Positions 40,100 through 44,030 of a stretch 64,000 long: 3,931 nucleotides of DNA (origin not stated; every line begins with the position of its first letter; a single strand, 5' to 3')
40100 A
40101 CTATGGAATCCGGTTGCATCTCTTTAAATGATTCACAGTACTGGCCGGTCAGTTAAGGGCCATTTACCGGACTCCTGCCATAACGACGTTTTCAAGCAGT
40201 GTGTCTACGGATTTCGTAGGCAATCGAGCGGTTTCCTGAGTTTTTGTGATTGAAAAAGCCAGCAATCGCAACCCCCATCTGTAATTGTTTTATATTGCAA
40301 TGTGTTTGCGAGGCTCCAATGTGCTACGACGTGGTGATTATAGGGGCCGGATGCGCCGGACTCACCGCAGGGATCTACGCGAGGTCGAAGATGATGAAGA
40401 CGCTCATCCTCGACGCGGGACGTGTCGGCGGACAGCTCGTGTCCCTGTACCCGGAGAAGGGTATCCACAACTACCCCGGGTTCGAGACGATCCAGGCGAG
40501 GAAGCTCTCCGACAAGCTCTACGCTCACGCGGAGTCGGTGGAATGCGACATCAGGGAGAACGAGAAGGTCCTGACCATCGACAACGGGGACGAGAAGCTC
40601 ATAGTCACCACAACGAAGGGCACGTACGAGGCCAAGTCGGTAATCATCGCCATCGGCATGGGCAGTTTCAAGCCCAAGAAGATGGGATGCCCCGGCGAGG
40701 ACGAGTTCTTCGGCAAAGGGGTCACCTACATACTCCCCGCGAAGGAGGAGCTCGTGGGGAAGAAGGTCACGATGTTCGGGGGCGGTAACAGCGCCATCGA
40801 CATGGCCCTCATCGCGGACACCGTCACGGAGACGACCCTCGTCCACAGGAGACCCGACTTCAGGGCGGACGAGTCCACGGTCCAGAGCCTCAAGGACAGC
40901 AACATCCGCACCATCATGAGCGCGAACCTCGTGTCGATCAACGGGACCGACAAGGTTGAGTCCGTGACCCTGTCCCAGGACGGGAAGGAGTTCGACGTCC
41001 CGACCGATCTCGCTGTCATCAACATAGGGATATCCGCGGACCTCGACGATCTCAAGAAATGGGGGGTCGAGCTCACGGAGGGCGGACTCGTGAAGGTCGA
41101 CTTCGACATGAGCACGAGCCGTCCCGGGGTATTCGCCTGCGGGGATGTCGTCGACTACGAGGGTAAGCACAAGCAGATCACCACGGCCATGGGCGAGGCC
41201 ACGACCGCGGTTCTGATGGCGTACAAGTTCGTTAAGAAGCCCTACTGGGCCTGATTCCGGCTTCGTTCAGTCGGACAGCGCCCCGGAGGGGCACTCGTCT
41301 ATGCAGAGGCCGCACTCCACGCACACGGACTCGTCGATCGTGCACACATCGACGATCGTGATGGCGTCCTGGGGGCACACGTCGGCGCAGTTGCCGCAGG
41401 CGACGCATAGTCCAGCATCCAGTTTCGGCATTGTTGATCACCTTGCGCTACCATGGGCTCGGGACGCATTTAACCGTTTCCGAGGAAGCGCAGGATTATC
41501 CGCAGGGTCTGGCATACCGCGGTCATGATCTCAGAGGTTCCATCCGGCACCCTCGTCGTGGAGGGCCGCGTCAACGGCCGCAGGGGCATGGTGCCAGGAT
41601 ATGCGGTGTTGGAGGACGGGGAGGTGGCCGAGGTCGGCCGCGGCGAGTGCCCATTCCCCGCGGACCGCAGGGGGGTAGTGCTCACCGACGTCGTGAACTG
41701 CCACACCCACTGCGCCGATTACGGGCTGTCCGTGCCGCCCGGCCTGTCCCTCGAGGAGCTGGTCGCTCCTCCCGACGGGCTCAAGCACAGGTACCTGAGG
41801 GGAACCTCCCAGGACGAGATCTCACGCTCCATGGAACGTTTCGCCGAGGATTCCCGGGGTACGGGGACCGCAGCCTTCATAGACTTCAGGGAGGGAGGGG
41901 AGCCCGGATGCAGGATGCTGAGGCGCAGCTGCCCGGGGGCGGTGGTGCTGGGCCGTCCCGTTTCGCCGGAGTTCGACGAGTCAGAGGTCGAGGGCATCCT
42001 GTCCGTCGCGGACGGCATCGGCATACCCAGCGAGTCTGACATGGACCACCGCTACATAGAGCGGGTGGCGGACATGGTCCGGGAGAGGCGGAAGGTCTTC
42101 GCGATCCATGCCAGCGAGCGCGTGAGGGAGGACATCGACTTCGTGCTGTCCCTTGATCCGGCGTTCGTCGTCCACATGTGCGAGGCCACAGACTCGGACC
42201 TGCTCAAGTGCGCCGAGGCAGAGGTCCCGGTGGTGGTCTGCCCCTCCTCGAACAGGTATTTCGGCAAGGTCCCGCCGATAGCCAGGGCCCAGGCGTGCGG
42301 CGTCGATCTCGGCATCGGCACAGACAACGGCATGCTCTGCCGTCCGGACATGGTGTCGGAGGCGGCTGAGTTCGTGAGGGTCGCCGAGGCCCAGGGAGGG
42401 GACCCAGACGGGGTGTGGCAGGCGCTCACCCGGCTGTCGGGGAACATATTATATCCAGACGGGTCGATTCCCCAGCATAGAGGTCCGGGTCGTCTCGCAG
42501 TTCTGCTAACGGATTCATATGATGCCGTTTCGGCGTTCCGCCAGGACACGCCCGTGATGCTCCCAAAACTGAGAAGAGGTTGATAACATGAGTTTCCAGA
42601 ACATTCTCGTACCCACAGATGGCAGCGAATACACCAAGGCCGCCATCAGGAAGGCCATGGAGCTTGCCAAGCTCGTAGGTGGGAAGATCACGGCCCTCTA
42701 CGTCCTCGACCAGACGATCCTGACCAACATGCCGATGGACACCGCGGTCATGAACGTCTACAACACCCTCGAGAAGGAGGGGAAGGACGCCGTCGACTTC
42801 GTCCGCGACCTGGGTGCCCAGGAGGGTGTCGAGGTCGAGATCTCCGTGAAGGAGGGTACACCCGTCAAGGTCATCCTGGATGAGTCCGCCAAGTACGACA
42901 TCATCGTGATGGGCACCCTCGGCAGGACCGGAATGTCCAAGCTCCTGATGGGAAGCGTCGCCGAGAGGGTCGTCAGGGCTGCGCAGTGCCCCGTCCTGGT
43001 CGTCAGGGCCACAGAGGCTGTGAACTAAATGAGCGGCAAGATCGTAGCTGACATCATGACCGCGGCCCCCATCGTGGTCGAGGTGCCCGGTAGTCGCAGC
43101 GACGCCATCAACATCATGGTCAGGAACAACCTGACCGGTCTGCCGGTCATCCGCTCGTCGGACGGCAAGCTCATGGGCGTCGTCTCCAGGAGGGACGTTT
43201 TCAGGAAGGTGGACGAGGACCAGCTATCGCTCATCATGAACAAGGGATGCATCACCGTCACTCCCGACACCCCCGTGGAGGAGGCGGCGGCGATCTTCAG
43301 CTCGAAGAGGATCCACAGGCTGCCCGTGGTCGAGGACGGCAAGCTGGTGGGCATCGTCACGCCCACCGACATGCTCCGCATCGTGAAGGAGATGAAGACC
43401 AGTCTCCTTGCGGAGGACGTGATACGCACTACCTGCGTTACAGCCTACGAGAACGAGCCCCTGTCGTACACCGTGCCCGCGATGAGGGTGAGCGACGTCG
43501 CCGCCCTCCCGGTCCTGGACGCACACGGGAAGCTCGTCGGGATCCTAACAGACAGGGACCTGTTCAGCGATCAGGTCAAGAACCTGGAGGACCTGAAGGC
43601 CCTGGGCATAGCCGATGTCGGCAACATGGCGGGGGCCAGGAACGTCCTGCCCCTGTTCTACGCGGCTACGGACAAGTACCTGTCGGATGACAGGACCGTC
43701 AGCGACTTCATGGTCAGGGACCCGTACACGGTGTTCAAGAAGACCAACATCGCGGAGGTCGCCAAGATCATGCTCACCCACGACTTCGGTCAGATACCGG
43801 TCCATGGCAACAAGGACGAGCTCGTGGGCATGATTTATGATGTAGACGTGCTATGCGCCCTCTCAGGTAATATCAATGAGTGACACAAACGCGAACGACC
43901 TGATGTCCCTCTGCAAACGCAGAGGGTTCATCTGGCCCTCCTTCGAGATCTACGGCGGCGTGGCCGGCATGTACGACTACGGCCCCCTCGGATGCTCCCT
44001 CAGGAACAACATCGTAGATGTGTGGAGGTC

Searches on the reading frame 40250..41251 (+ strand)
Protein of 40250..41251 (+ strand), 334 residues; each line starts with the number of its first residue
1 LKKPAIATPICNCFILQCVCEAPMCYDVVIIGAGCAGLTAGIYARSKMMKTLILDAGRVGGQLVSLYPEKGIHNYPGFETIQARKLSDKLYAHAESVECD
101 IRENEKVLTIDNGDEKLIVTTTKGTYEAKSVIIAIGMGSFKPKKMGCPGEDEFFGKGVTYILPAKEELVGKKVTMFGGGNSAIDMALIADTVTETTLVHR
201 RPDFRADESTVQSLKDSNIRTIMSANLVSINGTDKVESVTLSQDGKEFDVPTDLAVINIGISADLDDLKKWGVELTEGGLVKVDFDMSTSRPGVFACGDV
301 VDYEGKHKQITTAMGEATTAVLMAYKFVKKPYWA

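Call 19: search_protein_families(library=pfam, proteins=[window:40250-41251:+], max_evalue=0.00001)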
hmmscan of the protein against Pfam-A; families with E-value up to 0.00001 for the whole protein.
window:40250-41251:+ (334 aa): 5 families
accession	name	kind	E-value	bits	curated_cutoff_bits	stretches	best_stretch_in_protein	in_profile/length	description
PF07992.20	Pyr_redox_2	-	5.6e-43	147.9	26.1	1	26-317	1-291/291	Pyridine nucleotide-disulphide oxidoreductase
PF13738.12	Pyr_redox_3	-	1.2e-30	107.3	30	1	82-298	79-305/305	Pyridine nucleotide-disulphide oxidoreductase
PF03486.20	HI0933_like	-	5.2e-11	42.9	50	1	81-306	106-225/244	HI0933-like protein Rossmann domain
PF01266.30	DAO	-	1.8e-10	41.3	27.9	0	70-140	136-207/353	FAD dependent oxidoreductase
PF00070.33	Pyr_redox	-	7.1e-09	36.5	22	1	172-242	1-80/82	Pyridine nucleotide-disulphide oxidoreductase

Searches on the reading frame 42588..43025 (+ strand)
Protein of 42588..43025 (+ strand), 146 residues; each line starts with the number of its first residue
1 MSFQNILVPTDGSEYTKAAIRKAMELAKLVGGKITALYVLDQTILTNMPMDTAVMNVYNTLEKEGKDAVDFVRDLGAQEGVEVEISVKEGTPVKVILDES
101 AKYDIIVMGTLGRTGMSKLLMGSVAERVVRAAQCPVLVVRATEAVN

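Call 55: search_protein_families(library=pfam, proteins=[window:42588-43025:+], max_evalue=0.00001)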
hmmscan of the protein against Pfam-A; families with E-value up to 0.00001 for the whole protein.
window:42588-43025:+ (146 aa): 1 family
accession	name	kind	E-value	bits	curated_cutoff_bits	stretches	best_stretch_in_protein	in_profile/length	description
PF00582.32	Usp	-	4.8e-32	111.9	24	1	3-140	2-141/141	Universal stress protein family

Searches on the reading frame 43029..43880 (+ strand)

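Call 55: search_protein_families(library=pfam, proteins=[window:43029-43880:+], max_evalue=0.00001)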
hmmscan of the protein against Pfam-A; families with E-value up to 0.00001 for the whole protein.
window:43029-43880:+ (284 aa): 1 family
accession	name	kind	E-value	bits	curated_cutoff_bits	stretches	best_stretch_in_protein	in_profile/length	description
PF00571.33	CBS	-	6.1e-53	177.4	24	4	69-120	4-56/57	CBS domain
